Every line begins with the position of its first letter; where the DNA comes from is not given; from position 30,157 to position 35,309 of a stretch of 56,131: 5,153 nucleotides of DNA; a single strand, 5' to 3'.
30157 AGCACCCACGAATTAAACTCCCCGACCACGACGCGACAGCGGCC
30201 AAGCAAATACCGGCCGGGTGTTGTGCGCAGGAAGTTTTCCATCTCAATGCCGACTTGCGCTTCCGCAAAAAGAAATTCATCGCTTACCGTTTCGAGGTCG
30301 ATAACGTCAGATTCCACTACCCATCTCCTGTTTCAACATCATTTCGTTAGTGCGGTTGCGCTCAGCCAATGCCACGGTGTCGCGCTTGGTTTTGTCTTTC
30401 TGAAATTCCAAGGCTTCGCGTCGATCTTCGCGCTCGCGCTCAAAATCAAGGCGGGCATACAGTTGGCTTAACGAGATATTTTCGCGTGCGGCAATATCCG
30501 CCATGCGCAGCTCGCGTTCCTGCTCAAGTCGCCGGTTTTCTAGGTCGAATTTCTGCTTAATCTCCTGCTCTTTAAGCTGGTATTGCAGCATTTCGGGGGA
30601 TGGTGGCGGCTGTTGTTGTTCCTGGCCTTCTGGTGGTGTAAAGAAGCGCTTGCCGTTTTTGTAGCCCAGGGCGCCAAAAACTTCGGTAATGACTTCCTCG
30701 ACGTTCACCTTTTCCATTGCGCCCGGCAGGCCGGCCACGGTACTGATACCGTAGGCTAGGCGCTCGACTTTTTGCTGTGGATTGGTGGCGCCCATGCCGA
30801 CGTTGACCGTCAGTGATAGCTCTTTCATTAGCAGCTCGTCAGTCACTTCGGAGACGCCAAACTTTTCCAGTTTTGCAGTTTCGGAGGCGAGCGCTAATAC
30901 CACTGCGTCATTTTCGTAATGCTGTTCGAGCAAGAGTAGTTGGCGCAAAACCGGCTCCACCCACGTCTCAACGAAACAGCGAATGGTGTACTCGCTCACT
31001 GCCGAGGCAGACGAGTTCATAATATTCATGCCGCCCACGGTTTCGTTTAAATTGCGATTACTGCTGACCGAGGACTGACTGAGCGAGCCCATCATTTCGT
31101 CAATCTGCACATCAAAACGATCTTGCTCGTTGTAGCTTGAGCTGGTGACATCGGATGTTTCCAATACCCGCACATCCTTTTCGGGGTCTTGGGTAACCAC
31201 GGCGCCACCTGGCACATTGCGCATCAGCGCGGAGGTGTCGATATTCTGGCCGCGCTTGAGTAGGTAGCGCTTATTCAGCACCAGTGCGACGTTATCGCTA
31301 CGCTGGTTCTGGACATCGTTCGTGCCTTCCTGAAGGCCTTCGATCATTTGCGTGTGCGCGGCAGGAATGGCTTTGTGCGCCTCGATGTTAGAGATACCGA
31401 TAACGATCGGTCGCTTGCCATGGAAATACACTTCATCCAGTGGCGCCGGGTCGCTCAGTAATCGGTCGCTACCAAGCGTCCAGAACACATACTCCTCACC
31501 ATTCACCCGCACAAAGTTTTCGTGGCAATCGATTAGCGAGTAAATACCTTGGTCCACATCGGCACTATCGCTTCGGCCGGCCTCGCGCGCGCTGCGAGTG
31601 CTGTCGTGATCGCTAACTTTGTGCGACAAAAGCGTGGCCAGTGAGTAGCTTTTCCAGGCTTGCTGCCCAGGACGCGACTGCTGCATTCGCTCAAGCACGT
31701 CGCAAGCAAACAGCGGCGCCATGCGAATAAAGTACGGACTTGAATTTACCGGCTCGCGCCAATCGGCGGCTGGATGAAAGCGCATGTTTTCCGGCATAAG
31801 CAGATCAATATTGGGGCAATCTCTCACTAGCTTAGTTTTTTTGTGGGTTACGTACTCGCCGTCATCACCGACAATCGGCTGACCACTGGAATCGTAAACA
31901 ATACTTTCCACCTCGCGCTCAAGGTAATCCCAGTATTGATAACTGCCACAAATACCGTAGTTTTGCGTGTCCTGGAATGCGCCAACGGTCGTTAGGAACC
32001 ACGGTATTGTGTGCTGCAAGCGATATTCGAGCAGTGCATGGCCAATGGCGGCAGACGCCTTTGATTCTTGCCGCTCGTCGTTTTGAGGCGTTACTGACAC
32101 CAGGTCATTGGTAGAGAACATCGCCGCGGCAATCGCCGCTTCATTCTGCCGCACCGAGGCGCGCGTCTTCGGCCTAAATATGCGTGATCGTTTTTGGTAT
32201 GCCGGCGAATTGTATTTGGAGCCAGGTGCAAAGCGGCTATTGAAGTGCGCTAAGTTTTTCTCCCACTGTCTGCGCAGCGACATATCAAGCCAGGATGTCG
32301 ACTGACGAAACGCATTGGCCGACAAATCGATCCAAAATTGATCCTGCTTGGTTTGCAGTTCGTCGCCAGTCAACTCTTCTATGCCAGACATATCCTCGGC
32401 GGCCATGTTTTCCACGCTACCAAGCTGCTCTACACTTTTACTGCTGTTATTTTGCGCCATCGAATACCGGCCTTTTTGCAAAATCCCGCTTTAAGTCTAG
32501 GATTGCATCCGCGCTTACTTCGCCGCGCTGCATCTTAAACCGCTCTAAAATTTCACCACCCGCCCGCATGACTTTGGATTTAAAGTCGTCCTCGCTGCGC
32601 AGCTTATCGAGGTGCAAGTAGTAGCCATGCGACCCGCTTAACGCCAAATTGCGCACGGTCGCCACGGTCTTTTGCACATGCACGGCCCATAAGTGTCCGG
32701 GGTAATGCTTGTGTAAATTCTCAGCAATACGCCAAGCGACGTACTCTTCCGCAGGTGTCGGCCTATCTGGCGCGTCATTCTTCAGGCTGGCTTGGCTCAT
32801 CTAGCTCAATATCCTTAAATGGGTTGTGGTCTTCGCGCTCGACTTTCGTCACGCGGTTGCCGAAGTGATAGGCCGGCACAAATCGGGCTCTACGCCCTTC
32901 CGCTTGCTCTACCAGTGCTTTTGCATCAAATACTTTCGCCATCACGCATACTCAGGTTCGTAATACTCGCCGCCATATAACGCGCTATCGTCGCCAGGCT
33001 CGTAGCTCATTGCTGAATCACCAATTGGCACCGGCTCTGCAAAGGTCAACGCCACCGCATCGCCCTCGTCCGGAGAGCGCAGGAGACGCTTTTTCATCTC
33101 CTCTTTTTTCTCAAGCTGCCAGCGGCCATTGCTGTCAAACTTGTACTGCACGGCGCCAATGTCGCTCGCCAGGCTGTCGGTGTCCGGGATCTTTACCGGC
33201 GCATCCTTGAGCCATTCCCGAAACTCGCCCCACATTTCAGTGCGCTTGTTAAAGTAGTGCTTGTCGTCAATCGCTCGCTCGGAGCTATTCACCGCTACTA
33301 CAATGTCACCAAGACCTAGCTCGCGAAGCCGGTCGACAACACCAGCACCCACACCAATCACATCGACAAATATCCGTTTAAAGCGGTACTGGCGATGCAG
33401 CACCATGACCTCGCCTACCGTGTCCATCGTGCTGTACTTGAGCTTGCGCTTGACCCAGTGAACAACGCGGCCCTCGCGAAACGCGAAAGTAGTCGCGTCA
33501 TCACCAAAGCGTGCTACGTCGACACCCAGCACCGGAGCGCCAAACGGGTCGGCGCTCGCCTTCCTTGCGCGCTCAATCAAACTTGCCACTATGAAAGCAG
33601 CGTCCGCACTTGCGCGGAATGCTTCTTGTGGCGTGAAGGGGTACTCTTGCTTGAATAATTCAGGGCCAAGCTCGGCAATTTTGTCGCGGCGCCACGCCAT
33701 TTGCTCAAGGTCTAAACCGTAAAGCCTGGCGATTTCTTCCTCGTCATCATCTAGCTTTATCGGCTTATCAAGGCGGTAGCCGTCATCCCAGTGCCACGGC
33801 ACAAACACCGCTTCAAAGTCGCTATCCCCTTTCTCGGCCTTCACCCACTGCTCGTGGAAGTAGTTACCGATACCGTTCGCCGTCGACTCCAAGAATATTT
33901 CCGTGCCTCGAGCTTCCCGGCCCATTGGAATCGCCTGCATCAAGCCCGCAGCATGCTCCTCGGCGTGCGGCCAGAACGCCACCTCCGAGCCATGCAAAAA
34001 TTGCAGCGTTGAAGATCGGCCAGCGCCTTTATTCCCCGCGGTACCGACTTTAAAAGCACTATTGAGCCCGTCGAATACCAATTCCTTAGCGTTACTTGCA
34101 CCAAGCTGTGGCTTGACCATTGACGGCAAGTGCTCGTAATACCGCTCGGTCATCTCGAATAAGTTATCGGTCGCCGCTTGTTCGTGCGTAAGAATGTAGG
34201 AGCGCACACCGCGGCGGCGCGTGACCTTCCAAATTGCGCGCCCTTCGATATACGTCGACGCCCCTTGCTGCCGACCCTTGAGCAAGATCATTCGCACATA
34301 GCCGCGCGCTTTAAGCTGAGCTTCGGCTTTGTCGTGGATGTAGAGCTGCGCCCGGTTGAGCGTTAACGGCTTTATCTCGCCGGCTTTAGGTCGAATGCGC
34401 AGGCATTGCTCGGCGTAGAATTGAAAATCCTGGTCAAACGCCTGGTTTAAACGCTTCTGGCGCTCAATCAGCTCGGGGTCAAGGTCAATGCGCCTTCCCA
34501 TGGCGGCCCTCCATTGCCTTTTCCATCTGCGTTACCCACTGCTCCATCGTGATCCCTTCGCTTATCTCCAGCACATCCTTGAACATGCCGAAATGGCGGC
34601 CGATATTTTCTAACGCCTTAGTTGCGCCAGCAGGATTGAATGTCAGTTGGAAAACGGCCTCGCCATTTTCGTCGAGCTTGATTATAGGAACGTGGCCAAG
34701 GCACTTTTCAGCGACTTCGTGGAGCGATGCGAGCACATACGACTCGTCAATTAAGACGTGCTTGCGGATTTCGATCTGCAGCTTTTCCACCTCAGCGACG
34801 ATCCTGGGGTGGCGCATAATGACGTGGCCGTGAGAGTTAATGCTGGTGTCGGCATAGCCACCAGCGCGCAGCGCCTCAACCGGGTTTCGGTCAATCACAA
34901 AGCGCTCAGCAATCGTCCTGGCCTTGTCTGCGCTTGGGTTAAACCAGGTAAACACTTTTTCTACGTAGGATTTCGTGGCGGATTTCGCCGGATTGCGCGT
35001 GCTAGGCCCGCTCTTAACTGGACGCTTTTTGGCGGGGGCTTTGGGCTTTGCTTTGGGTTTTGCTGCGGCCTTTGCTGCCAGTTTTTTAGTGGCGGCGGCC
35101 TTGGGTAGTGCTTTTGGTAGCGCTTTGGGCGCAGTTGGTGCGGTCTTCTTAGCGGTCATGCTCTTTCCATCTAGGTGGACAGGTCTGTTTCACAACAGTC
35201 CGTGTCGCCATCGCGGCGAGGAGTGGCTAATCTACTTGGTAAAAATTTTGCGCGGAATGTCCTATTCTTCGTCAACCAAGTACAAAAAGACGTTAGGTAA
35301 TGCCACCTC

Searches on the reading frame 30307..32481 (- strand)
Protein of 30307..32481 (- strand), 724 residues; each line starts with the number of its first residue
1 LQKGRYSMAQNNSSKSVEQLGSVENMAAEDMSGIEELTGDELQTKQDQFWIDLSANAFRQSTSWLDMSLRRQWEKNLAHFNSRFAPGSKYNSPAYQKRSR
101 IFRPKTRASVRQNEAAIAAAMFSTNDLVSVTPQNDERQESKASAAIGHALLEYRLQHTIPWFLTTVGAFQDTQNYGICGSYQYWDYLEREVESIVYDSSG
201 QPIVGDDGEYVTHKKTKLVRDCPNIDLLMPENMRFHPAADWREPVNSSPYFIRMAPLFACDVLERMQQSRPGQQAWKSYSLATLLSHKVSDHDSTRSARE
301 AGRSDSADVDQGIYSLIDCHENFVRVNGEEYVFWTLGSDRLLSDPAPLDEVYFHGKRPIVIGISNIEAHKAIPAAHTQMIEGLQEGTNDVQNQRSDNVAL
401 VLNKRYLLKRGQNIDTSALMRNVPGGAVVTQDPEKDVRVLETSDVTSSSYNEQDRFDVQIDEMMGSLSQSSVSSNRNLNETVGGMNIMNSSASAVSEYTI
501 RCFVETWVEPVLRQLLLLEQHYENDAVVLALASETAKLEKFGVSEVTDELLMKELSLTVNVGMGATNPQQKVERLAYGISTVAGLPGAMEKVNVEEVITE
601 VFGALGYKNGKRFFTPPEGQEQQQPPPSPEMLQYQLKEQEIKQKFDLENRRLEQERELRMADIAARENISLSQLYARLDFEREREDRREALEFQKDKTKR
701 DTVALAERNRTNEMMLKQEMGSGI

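Call 34: search_protein_families(library=phrogs, proteins=[window:30307-32481:-], max_evalue=0.00001)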
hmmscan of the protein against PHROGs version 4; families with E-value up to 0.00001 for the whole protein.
window:30307-32481:- (724 aa): 1 family
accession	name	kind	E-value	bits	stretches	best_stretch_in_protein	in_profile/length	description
phrog_1216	-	head and packaging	2.5e-18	67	1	89-697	51-691/714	portal protein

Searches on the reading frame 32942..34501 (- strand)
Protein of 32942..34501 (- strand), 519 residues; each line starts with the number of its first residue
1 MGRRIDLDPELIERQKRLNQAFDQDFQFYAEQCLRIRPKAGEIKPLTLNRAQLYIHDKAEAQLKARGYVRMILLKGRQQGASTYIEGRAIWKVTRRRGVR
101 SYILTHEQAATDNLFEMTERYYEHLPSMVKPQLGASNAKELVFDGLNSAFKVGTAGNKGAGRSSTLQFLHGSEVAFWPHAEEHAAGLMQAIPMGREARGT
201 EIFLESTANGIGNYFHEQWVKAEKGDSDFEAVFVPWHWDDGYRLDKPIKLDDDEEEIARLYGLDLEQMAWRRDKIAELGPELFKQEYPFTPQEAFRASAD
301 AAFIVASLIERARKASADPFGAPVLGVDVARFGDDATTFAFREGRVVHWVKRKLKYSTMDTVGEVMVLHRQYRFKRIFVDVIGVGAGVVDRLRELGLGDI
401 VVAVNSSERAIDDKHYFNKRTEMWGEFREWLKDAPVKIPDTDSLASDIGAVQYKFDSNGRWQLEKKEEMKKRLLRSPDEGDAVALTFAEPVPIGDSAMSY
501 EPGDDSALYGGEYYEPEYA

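Call 11: search_protein_families(library=phrogs, proteins=[window:32942-34501:-], max_evalue=0.001)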
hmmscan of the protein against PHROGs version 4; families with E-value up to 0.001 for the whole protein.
window:32942-34501:- (519 aa): 3 families
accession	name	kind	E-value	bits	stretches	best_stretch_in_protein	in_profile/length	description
phrog_2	-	head and packaging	1.1e-34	121.3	1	35-494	251-596/807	terminase large subunit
phrog_5989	-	head and packaging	3.8e-05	24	1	71-173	159-261/347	terminase large subunit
phrog_26724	-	unknown function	0.00047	20.8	1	69-215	48-190/192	-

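Call 12: search_protein_families(library=pfam, proteins=[window:32942-34501:-], max_evalue=0.01)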
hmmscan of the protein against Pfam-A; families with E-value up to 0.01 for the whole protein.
window:32942-34501:- (519 aa): 0 families

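Call 18: find_related_loci(query=window:32942-34501:-, collection=viral_contigs, flank=10000)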
Query window:32942-34501:- (519 aa) in viral_contigs; peptide patterns used: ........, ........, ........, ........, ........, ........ (x = any residue, [..] = any of these).
250 stretches matched a pattern; 223 encode a relative of the query (tblastn E <= 1e-3); the best 80 are kept; 80 distinct loci.
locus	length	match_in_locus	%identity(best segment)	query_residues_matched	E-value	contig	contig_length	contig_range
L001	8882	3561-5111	81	1-518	0e+0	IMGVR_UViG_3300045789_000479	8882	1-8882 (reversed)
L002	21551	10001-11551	81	1-518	0e+0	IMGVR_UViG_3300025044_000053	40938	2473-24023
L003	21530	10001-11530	54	7-503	2e-171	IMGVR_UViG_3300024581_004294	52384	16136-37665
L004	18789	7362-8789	54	18-493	3e-169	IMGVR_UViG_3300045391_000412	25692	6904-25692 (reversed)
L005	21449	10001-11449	52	13-490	2e-167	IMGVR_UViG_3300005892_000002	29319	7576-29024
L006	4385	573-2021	52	13-490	3e-172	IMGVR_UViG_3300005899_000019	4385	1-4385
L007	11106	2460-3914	54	14-490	1e-166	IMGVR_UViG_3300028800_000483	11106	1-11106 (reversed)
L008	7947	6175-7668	52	14-504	9e-166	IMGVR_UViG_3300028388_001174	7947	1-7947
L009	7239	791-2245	53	11-490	2e-165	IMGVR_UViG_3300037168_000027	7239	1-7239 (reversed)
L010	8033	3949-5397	51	13-490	1e-164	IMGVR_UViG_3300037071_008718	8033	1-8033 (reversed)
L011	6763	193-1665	54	3-491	2e-163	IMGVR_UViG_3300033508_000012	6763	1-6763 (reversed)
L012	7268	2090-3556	52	3-490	1e-162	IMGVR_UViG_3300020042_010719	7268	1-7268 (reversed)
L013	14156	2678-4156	50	3-490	7e-161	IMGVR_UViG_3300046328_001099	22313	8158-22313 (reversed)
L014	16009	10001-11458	52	10-490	1e-160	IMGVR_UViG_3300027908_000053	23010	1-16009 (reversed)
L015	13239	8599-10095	49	10-501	3e-159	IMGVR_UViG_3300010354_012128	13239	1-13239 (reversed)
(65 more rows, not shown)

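Call 93: search_dna_similar(query=window:32942-34501:-, collection=phages, mode=protein, max_evalue=1e-20, max_rows=15)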
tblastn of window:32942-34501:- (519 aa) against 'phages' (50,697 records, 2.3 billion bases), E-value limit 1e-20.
Records with a match: 39; places in all: 39; records where one place covers at least 80% of the query: 36.
Best place of each record, by identity: <60% 39.
By first word of the organism name: Vibrio 29; Escherichia 4; Caudoviricetes 3; Pseudoalteromonas 1; Roseobacter 1; Bacteriophage 1.
By host as written in the record: - 24; Vibrio crassostreae 6; Escherichia coli 4; Pseudoalteromonas sp. H6 1; Vibrio breoganii 1; Vibrio tasmaniensis 1; Rattus norvegicus 1; Rhodobacteraceae bacterium FZCC0042 1.
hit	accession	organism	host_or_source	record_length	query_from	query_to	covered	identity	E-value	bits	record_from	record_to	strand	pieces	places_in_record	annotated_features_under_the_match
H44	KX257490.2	Pseudoalteromonas virus vB_PspP-H6/1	Pseudoalteromonas sp. H6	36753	25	491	90%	47.5%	3e-120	395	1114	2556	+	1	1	putative terminase large subunit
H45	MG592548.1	Vibrio phage 1.182.O._10N.286.46.E1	Vibrio breoganii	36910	25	491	90%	46.8%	2e-120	395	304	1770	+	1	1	terminase large subunit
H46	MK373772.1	Escherichia phage PTXU04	Escherichia coli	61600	24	502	92%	42.9%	1e-99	335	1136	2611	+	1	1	putative terminase large subunit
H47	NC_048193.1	Escherichia phage PTXU04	Escherichia coli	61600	24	502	92%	42.9%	1e-99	335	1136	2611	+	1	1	putative terminase large subunit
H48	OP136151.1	Escherichia phage Pondi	Escherichia coli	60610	25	502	92%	42.3%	7e-99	333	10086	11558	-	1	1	hypothetical protein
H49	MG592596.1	Vibrio phage 1.232.O._10N.261.51.E11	Vibrio tasmaniensis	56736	13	516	97%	39.4%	1e-99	335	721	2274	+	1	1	terminase large subunit | hypothetical protein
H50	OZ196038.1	Vibrio phage D274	Seawater and oysters mix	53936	22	505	93%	41.0%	1e-98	332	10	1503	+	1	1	hypothetical protein (x2)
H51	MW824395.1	Vibrio phage 431E45.1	Vibrio crassostreae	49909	6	502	96%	39.7%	6e-97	327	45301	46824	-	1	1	hypothetical protein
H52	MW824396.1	Vibrio phage 431E46.1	Vibrio crassostreae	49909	6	502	96%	39.7%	6e-97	327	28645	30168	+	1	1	hypothetical protein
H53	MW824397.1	Vibrio phage 431E48.2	Vibrio crassostreae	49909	6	502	96%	39.7%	6e-97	327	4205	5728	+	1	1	hypothetical protein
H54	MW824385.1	Vibrio phage 219E41.2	Vibrio crassostreae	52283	6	502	96%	39.7%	6e-97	327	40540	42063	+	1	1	hypothetical protein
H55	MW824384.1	Vibrio phage 219E41.1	Vibrio crassostreae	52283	6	502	96%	39.7%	6e-97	327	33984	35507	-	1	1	putative terminase large subunit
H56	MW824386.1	Vibrio phage 234P8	Vibrio crassostreae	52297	6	502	96%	39.7%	6e-97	327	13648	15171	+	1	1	hypothetical protein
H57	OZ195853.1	Vibrio phage D279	Seawater and oysters mix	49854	22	502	93%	40.6%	5e-97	327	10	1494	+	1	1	hypothetical protein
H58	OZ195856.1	Vibrio phage D273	Seawater and oysters mix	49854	22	502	93%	40.6%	5e-97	327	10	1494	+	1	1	hypothetical protein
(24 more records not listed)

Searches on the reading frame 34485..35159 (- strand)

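Call 11: search_protein_families(library=phrogs, proteins=[window:34485-35159:-], max_evalue=0.001)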
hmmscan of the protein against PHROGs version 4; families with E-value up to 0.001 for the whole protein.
window:34485-35159:- (224 aa): 1 family
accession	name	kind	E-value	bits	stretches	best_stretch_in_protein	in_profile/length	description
phrog_51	-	head and packaging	9.9e-17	62.5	1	28-206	34-227/261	terminase small subunit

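Call 12: search_protein_families(library=pfam, proteins=[window:34485-35159:-], max_evalue=0.01)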
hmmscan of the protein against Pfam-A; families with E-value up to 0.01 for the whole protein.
window:34485-35159:- (224 aa): 1 family
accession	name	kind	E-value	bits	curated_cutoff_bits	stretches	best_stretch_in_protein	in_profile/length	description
PF03592.21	Terminase_2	-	3.1e-07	31.5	26.1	1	78-200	3-138/141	Terminase small subunit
